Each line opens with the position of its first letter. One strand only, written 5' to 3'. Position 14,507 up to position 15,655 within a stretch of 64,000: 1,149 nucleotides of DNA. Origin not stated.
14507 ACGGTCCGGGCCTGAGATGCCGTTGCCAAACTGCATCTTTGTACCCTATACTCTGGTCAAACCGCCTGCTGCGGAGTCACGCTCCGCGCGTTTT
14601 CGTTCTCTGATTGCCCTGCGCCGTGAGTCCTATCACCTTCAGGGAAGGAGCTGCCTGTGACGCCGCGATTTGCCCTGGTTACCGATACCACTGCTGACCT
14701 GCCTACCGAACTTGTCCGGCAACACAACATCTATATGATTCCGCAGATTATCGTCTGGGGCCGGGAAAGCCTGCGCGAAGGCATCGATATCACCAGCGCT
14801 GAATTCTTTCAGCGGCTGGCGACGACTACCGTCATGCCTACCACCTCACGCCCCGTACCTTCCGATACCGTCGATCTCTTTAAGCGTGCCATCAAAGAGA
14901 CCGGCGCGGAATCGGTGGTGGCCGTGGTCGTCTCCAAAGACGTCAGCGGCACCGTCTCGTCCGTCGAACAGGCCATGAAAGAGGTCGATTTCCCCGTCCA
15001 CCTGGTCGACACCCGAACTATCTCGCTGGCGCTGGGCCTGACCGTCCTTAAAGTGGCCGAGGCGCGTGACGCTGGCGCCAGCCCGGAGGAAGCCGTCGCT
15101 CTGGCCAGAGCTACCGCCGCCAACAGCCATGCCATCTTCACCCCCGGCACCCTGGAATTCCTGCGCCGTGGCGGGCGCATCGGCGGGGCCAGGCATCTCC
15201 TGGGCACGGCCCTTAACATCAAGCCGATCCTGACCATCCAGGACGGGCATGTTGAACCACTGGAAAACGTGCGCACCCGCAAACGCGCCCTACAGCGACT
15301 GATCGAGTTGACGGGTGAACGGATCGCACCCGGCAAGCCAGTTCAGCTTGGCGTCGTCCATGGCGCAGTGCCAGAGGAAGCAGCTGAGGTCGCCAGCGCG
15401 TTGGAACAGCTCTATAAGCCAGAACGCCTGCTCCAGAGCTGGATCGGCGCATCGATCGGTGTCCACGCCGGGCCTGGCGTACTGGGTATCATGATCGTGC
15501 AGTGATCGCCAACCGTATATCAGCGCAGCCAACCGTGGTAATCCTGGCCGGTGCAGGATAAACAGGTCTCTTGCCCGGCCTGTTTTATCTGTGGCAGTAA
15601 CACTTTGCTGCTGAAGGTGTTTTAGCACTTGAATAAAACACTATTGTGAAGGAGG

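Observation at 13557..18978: Four tandem DegV (FakB-like) paralogs between an MBL-fold hydrolase and a YbaK-type deacylase, with no FakA partner in the window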

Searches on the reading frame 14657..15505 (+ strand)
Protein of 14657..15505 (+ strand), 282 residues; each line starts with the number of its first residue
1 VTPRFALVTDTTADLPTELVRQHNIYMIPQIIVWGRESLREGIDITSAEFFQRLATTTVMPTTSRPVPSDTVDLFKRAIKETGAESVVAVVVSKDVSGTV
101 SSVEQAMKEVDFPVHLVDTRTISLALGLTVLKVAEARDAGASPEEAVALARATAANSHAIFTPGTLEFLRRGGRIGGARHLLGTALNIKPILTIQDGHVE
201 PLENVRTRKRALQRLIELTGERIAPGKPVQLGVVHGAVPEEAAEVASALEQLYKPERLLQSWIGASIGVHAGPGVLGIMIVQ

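Call 3: search_protein_families(library=pfam, proteins=[window:14657-15505:+])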
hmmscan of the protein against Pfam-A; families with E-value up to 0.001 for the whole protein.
window:14657-15505:+ (282 aa): 2 families
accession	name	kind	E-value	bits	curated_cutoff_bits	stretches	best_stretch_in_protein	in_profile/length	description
PF02645.21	DegV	-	6.1e-77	259.1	27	1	5-281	2-278/280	Uncharacterised protein, DegV family COG1307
PF13684.11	FakA-like_C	-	2.8e-07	30.6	23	1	48-218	12-161/216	Fatty acid kinase subunit A-like, C-terminal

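Call 13: find_homologous_proteins(query=A1, max_evalue=1e-20)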
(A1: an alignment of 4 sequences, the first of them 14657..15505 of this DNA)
Query A1 (4 sequences) (282 aa, profile of the alignment): 6889 proteins with E <= 1e-20 among 8000 candidates; the best 120 are listed.
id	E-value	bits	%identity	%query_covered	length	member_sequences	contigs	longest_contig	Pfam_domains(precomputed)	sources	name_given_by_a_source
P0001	1.1e-146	506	45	100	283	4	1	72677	PF13684.12,PF02645.22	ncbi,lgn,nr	ncbi:MAG: DegV family protein [Anaerolineae bacterium]|nr:DegV family protein [Anaerolineae bacteriu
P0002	1.9e-146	505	43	100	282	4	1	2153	PF02645.22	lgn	-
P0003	2.0e-142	492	43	100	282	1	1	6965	PF02645.22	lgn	-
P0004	2.0e-141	488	100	100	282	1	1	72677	PF13684.12,PF02645.22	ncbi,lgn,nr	ncbi:MAG: DegV family protein [Anaerolineae bacterium]|nr:DegV family protein [Anaerolineae bacteriu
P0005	6.6e-141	487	99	100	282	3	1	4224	PF13684.12,PF02645.22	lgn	-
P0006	8.6e-139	480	98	100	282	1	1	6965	PF13684.12,PF02645.22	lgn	-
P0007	7.7e-138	476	43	100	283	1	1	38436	PF13684.12,PF02645.22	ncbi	-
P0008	5.6e-135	467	43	100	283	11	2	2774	PF02645.22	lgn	-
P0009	9.3e-135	466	41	100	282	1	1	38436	PF02645.22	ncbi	-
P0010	1.5e-134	466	46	100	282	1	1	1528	PF02645.22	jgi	jgi:DegV family protein with EDD domain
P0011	2.5e-134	465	50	99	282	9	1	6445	PF02645.22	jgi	-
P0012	4.4e-134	464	40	100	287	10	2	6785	PF02645.22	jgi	-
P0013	7.0e-132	457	88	99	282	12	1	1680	PF13684.12,PF02645.22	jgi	-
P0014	5.2e-131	454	46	100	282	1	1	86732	PF02645.22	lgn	-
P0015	2.0e-130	452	42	100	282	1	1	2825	PF02645.22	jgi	jgi:DegV family protein with EDD domain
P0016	8.6e-130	450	41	100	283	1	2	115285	PF02645.22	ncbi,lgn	ncbi:MAG: DegV family protein [Anaerolineae bacterium]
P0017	2.0e-129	449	44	98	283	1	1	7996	PF02645.22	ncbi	-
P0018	2.3e-129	449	45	100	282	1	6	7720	PF13684.12,PF02645.22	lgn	-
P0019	8.8e-129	447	49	100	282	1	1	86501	PF13684.12,PF02645.22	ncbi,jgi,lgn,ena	-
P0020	5.0e-128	444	44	100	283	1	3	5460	PF02645.22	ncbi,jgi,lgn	jgi:DegV family protein with EDD domain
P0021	6.3e-128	444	54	100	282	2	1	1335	PF02645.22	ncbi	-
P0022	1.8e-127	442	52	100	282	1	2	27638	PF02645.22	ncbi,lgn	-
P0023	2.1e-127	442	41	100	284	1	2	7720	PF13684.12,PF02645.22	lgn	-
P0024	2.5e-127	442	42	100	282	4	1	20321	PF02645.22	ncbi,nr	ncbi:MAG: DegV family protein [Anaerolineae bacterium]|nr:DegV family protein [Anaerolineae bacteriu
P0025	7.1e-127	440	44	98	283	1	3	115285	PF02645.22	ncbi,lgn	ncbi:MAG: DegV family protein [Anaerolineae bacterium]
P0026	1.4e-126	440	44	100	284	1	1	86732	PF13684.12,PF02645.22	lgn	-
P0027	2.5e-126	439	42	100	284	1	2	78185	PF02645.22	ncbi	-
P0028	5.4e-126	438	44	100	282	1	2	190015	PF02645.22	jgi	jgi:DegV family protein with EDD domain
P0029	1.2e-125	436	50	100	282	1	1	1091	PF13684.12,PF02645.22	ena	-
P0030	3.2e-125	435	43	100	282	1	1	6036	PF02645.22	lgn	-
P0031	3.4e-125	435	44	100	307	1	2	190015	PF13684.12,PF02645.22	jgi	jgi:DegV family protein with EDD domain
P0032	4.3e-125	435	60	100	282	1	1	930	PF02645.22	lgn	-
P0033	1.8e-124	433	42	98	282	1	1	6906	PF02645.22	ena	-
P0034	2.1e-124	432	46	100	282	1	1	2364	PF02645.22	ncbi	-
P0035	4.4e-124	431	42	99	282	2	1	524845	PF02645.22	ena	-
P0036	8.1e-124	430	50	100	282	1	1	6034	PF13684.12,PF02645.22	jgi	jgi:DegV family protein with EDD domain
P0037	1.5e-123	430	66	100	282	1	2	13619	PF13684.12,PF02645.22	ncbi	-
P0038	2.8e-123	429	48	98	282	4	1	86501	PF02645.22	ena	-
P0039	3.0e-123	429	50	100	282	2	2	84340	PF02645.22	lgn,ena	-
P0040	4.2e-123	428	69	100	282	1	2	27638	PF13684.12,PF02645.22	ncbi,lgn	-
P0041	5.3e-123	428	61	100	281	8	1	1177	PF13684.12,PF02645.22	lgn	-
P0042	5.3e-123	428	79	100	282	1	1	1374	PF13684.12,PF02645.22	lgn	-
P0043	1.1e-122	427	73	100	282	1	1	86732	PF13684.12,PF02645.22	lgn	-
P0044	1.4e-122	426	77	100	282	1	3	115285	PF13684.12,PF02645.22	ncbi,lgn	ncbi:MAG: DegV family protein [Anaerolineae bacterium]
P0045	1.4e-122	426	49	100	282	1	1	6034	PF02645.22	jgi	jgi:DegV family protein with EDD domain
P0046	1.5e-122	426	62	100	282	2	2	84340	PF13684.12,PF02645.22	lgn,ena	-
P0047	4.6e-122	425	63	99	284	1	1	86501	PF13684.12,PF02645.22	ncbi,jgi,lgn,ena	-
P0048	4.7e-122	425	72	100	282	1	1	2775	PF02645.22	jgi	jgi:DegV family protein with EDD domain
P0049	1.0e-121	424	50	99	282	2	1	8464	PF13684.12,PF02645.22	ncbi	-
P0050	1.1e-121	423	49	100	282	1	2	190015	PF02645.22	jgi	jgi:DegV family protein with EDD domain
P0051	1.5e-121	423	65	100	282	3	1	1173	PF13684.12,PF02645.22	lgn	-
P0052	1.9e-121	423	44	100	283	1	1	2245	PF13684.12,PF02645.22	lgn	-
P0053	4.2e-121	422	48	100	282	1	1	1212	PF13684.12,PF02645.22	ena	-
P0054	4.4e-121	421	50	100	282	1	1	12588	PF13684.12,PF02645.22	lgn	-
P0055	5.6e-121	421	73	100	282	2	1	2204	PF13684.12,PF02645.22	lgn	-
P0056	6.6e-121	421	43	100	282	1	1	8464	PF02645.22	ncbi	-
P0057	1.8e-120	420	50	100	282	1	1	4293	PF02645.22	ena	-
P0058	1.9e-120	419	44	100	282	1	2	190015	PF02645.22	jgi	jgi:DegV family protein with EDD domain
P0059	2.3e-120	419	64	100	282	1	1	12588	PF13684.12,PF02645.22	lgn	-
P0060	2.6e-120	419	72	100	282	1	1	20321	PF13684.12,PF02645.22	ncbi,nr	ncbi:MAG: DegV family protein [Anaerolineae bacterium]|nr:DegV family protein [Anaerolineae bacteriu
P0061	3.2e-120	419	54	100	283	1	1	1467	PF02645.22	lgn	-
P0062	5.9e-120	418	60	100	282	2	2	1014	PF13684.12,PF02645.22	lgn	-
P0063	6.0e-120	418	70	100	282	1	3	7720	PF13684.12,PF02645.22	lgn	-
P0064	7.0e-120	418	51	100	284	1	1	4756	PF02645.22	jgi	jgi:DegV family protein with EDD domain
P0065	8.9e-120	417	51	100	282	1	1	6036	PF02645.22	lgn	-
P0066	1.1e-119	417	67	100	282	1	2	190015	PF02645.22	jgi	jgi:DegV family protein with EDD domain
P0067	1.4e-119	417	50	100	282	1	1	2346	PF02645.22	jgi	jgi:DegV family protein with EDD domain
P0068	2.2e-119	416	52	100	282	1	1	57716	PF02645.22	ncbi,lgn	-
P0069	2.3e-119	416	41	100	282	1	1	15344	PF02645.22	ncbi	ncbi:DegV family protein [Chloroflexota bacterium]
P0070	1.8e-118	413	50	100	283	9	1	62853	PF02645.22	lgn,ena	-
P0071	2.0e-118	413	65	100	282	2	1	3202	PF02645.22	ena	-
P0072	2.0e-118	413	50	100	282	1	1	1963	PF13684.12,PF02645.22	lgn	-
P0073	2.2e-118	413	72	100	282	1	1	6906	PF13684.12,PF02645.22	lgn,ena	-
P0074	2.6e-118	412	61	100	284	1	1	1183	PF13684.12,PF02645.22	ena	-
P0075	2.8e-118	412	72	100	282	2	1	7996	PF13684.12,PF02645.22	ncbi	-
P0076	3.5e-118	412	47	100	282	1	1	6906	PF02645.22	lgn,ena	-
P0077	3.7e-118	412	68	99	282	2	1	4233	PF13684.12,PF02645.22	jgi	jgi:DegV family protein with EDD domain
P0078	4.3e-118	412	52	100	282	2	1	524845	PF02645.22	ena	-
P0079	6.0e-118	411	42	100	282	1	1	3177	PF13684.12,PF02645.22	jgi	jgi:DegV family protein with EDD domain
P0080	1.0e-117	410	63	99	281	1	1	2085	PF02645.22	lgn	-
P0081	1.3e-117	410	48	100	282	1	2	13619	PF02645.22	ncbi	-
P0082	1.5e-117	410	60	100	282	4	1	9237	PF02645.22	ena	-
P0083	2.0e-117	409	42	100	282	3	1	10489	PF13684.12,PF02645.22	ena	-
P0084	7.1e-117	408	51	99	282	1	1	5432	PF13684.12,PF02645.22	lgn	-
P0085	1.3e-116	407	65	100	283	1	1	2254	PF13684.12,PF02645.22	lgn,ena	-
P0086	1.5e-116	407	48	99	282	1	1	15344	PF13684.12,PF02645.22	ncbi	ncbi:DegV family protein [Chloroflexota bacterium]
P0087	1.9e-116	406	64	100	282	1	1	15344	PF13684.12,PF02645.22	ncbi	ncbi:DegV family protein [Chloroflexota bacterium]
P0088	2.3e-116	406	61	100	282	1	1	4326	PF02645.22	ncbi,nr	ncbi:MAG: DegV family protein [Anaerolineae bacterium]|nr:DegV family protein [Anaerolineae bacteriu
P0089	2.6e-116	406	61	100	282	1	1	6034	PF13684.12,PF02645.22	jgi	jgi:DegV family protein with EDD domain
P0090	3.8e-116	405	48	100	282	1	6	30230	PF02645.22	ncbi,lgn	-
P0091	3.8e-116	405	41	99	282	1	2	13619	PF13684.12,PF02645.22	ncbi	-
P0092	1.0e-115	404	46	99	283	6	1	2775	PF02645.22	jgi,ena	-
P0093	1.3e-115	404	49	100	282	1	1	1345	PF02645.22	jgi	-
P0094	1.6e-114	400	60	100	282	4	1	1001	PF02645.22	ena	-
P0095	2.7e-114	399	41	100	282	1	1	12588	PF13684.12,PF02645.22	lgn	-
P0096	8.0e-114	398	43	100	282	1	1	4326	PF13684.12,PF02645.22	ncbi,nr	ncbi:MAG: DegV family protein [Anaerolineae bacterium]|nr:DegV family protein [Anaerolineae bacteriu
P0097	2.1e-113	396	63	100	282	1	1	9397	PF02645.22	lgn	-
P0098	1.7e-111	390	50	100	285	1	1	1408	PF13684.12,PF02645.22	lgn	-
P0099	3.8e-111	389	48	100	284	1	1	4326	PF13684.12,PF02645.22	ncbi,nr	ncbi:MAG: DegV family protein [Anaerolineae bacterium]|nr:DegV family protein [Anaerolineae bacteriu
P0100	2.0e-109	383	46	99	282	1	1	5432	PF13684.12,PF02645.22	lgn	-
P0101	4.4e-108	379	42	99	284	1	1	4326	PF02645.22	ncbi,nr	ncbi:MAG: DegV family protein [Anaerolineae bacterium]|nr:DegV family protein [Anaerolineae bacteriu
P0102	1.2e-102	361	49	99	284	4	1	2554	PF02645.22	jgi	-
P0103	1.6e-102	361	47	99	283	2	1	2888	PF13684.12,PF02645.22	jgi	jgi:DegV family protein with EDD domain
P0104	1.4e-101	357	48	98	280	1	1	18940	PF13684.12,PF02645.22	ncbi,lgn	-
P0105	1.4e-100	354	46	82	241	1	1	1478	PF02645.22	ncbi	-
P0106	1.6e-100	354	47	98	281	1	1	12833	PF02645.22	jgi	jgi:DegV family protein with EDD domain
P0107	2.8e-100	353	45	98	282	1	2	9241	PF13684.12,PF02645.22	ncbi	ncbi:MAG: DegV family protein [Aggregatilineales bacterium]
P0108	7.0e-100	352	44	98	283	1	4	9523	PF13684.12,PF02645.22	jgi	jgi:DegV family protein with EDD domain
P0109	9.1e-100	352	46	99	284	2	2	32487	PF02645.22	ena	-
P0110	1.1e-99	351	48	98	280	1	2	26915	PF13684.12,PF02645.22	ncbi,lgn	-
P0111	1.2e-99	351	46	99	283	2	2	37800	PF02645.22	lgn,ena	-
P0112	2.8e-99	350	45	99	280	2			PF02645.22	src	-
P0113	5.6e-99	349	43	99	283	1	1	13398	PF02645.22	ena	-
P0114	2.4e-98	347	46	95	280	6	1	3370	PF02645.22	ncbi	-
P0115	4.7e-98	346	44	98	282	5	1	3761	PF02645.22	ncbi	-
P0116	4.9e-98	346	49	99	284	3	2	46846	PF13684.12,PF02645.22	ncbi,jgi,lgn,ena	-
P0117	1.1e-97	345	41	99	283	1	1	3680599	PF02645.22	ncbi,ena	-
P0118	1.8e-97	344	44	100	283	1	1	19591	PF13684.12,PF02645.22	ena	-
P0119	2.7e-97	343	49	99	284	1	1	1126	PF02645.22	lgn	-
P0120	2.8e-97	343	48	99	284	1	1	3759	PF02645.22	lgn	-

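Call 18: find_encoding_contigs(protein=P0044, flank=10000, max_places=2)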
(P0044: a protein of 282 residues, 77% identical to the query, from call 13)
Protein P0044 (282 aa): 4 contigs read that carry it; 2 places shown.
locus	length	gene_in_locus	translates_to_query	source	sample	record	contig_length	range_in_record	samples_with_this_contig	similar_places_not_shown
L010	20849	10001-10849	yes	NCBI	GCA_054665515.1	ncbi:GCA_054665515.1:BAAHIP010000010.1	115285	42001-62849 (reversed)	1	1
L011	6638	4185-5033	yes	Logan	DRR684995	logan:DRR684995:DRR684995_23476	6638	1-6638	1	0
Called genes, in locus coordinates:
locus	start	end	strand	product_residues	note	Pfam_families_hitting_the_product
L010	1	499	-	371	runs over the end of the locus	-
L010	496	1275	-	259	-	PF02146:SIR2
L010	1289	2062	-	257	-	PF00205:TPP_enzyme_M (faint), PF02146:SIR2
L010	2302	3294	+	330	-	PF00089:Trypsin, PF13365:Trypsin_2, PF00595:PDZ (weak), PF13180:PDZ_2, PF17820:PDZ_6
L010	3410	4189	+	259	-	PF00106:adh_short, PF08659:KR, PF13561:adh_short_C2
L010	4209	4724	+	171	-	PF11716:MDMPI_N, PF12867:DinB_2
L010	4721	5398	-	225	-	PF01135:PCMT, PF13649:Methyltransf_25 (faint), PF00398:RrnaAD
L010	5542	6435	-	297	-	PF08239:SH3_3 (weak)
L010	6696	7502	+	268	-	PF01209:Ubie_methyltran, PF02353:CMAS, PF13489:Methyltransf_23, PF07021:MetW (weak), PF08241:Methyltransf_11, PF08242:Methyltransf_12, PF13649:Methyltransf_25, PF13847:Methyltransf_31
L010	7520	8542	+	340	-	PF04203:Sortase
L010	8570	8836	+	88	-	-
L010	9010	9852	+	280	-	PF00753:Lactamase_B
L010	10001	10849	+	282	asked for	PF02645:DegV, PF13684:FakA-like_C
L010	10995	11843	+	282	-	PF02645:DegV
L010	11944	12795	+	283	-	PF02645:DegV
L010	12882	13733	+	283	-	PF02645:DegV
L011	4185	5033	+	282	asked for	PF02645:DegV, PF13684:FakA-like_C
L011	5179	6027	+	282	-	PF02645:DegV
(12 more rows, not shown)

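Call 19: find_encoding_contigs(protein=P0066, flank=10000, max_places=2)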
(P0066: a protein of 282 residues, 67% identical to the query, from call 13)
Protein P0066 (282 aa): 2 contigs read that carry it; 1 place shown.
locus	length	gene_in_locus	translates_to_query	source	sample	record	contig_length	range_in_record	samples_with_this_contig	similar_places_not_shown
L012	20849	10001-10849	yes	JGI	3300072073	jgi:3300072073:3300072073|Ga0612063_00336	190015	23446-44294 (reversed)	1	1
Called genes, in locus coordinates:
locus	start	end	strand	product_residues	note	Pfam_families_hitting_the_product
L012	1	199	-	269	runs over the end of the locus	PF02146:SIR2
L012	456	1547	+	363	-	PF00089:Trypsin, PF13365:Trypsin_2, PF17820:PDZ_6 (faint), PF13180:PDZ_2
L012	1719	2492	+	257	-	PF00106:adh_short, PF08659:KR, PF13561:adh_short_C2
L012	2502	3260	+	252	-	PF00106:adh_short, PF08659:KR, PF13561:adh_short_C2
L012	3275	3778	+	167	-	PF05163:DinB, PF11716:MDMPI_N, PF12867:DinB_2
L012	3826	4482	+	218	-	PF04264:YceI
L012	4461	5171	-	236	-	PF01135:PCMT, PF00398:RrnaAD, PF08241:Methyltransf_11 (weak), PF13649:Methyltransf_25 (weak)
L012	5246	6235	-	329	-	PF08239:SH3_3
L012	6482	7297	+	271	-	PF01209:Ubie_methyltran, PF02353:CMAS, PF13489:Methyltransf_23, PF07021:MetW (weak), PF13847:Methyltransf_31, PF08241:Methyltransf_11, PF08242:Methyltransf_12, PF13649:Methyltransf_25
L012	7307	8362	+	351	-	PF04203:Sortase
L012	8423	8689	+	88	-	-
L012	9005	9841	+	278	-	PF00753:Lactamase_B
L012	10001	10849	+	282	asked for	PF02645:DegV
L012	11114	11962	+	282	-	PF02645:DegV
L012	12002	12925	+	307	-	PF02645:DegV, PF13684:FakA-like_C (weak)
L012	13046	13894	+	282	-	PF02645:DegV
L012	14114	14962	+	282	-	PF02645:DegV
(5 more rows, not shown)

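Call 20: find_encoding_contigs(protein=P0047, flank=10000, max_places=2)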
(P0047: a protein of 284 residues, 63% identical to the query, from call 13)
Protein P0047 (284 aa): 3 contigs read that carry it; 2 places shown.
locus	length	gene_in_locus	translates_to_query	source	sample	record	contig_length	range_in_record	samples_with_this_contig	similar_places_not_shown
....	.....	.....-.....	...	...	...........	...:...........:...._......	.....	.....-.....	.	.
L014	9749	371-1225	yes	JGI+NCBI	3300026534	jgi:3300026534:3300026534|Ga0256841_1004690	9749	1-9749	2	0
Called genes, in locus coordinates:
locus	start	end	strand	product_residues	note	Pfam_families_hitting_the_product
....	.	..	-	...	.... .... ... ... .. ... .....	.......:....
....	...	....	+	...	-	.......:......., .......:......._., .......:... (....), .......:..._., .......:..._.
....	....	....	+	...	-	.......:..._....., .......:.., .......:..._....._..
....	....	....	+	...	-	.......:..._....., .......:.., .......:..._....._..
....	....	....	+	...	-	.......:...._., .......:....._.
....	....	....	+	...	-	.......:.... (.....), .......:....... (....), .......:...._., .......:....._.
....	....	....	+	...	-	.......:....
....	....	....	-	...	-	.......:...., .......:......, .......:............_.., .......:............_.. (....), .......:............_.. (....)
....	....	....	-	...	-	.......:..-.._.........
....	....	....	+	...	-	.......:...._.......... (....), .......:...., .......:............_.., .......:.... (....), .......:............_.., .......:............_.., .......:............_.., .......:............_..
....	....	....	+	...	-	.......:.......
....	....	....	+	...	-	-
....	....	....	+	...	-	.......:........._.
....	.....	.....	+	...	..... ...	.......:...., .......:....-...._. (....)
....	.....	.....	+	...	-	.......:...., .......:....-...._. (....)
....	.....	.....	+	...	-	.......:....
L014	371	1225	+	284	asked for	PF02645:DegV, PF13684:FakA-like_C (weak)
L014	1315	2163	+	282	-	PF02645:DegV, PF13684:FakA-like_C (weak)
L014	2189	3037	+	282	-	PF02645:DegV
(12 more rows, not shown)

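Call 21: find_encoding_contigs(protein=P0035, flank=10000, max_places=2)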
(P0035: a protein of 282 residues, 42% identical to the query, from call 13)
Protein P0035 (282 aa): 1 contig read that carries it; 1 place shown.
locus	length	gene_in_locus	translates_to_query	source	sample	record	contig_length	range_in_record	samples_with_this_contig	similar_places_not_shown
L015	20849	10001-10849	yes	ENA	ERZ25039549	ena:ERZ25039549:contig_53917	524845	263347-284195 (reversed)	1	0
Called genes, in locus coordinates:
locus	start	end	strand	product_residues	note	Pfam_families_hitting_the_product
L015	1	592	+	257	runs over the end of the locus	PF00106:adh_short, PF08659:KR, PF13561:adh_short_C2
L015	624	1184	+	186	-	PF12867:DinB_2, PF11716:MDMPI_N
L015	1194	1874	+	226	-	PF04264:YceI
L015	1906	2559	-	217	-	PF01135:PCMT, PF00398:RrnaAD, PF08241:Methyltransf_11 (weak), PF13649:Methyltransf_25 (weak), PF13847:Methyltransf_31 (weak)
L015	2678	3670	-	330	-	-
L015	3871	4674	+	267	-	PF02353:CMAS, PF13489:Methyltransf_23, PF01209:Ubie_methyltran, PF13847:Methyltransf_31, PF08241:Methyltransf_11, PF08242:Methyltransf_12, PF13649:Methyltransf_25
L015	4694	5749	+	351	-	PF04203:Sortase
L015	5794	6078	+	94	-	-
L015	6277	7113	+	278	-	PF00753:Lactamase_B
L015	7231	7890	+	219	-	PF02645:DegV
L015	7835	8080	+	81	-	PF02645:DegV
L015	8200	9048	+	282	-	PF02645:DegV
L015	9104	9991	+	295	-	PF02645:DegV, PF13684:FakA-like_C (weak)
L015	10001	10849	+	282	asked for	PF02645:DegV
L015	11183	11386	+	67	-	PF04073:tRNA_edit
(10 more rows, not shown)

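Call 29: find_encoding_contigs(protein=P0117, flank=10000, max_places=1)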
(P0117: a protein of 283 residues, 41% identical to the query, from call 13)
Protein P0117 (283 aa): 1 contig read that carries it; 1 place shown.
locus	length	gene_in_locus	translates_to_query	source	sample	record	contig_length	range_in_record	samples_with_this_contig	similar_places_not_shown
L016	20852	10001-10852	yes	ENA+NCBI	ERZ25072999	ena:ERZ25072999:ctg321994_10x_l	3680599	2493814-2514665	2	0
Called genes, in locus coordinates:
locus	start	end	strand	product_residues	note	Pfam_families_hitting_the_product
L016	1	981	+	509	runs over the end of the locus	PF12072:RNase_Y_N, PF00013:KH_1 (weak), PF01966:HD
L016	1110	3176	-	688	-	PF20256:MoCoBD_2, PF02738:MoCoBD_1, PF20256:MoCoBD_2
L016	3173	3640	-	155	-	PF00111:Fer2, PF01799:Fer2_2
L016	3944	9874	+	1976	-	PF13205:Big_5, PF02369:Big_1 (faint), PF11974:bMG3 (weak), PF01835:MG2, PF07703:A2M_BRD, PF00207:A2M, PF07678:TED_complement, PF17973:bMG10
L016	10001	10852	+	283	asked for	PF02645:DegV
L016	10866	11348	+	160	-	PF04073:tRNA_edit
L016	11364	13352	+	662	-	PF16927:HisKA_7TM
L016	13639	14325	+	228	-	PF00072:Response_reg, PF00486:Trans_reg_C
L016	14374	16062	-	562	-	PF14522:Cytochrome_C7 (faint)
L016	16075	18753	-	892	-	PF25852:DUF6242_C (faint), PF14870:PSII_BNR (faint), PF02012:BNR (faint), PF13088:BNR_2 (faint), PF15902:Sortilin-Vps10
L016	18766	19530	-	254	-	-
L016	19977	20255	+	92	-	PF02597:ThiS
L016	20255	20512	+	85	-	PF09189:MoaD_arch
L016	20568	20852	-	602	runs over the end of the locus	PF02730:AFOR_N, PF01314:AFOR_C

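Call 30: find_encoding_contigs(protein=P0116, flank=10000, max_places=1)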
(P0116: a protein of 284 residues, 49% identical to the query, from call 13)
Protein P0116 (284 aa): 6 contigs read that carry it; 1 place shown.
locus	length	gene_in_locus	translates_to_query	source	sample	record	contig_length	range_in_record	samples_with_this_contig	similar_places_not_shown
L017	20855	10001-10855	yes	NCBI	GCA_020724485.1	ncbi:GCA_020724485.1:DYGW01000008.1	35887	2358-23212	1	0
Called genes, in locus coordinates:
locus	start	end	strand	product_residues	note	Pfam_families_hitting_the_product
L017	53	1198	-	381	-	PF12974:Phosphonate-bd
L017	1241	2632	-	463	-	-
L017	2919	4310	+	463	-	PF08245:Mur_ligase_M (weak), PF27239:FOL3_C, PF02875:Mur_ligase_C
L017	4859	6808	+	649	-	PF02190:LON_substr_bdg, PF00004:AAA, PF07728:AAA_5, PF22667:Lon_lid, PF05362:Lon_C, PF13541:ChlI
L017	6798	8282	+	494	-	PF04326:SLFN_AlbA_2, PF13749:HATPase_c_4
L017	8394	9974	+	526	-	PF26550:Tricorn_2nd (weak), PF26549:Tricorn_N (weak), PF07676:PD40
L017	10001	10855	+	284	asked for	PF02645:DegV, PF13684:FakA-like_C (weak)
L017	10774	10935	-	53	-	-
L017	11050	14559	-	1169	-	PF17757:UvrB_inter, PF02559:CarD_TRCF_RID, PF00270:DEAD, PF00271:Helicase_C, PF03461:TRCF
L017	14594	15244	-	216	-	PF01195:Pept_tRNA_hydro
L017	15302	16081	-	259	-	-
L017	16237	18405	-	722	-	PF04879:Molybdop_Fe4S4, PF00384:Molybdopterin, PF01568:Molydop_binding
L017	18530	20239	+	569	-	PF01257:2Fe-2S_thioredx, PF01512:Complex1_51K, PF10531:SLBB (weak), PF22461:SLBB_2 (weak), PF10589:NADH_4Fe-4S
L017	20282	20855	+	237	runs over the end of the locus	PF13510:Fer2_4, PF13484:Fer4_16 (faint), PF12838:Fer4_7, PF13237:Fer4_10 (faint), PF22117:Fer4_Nqo3 (weak), PF13187:Fer4_9 (weak), PF00037:Fer4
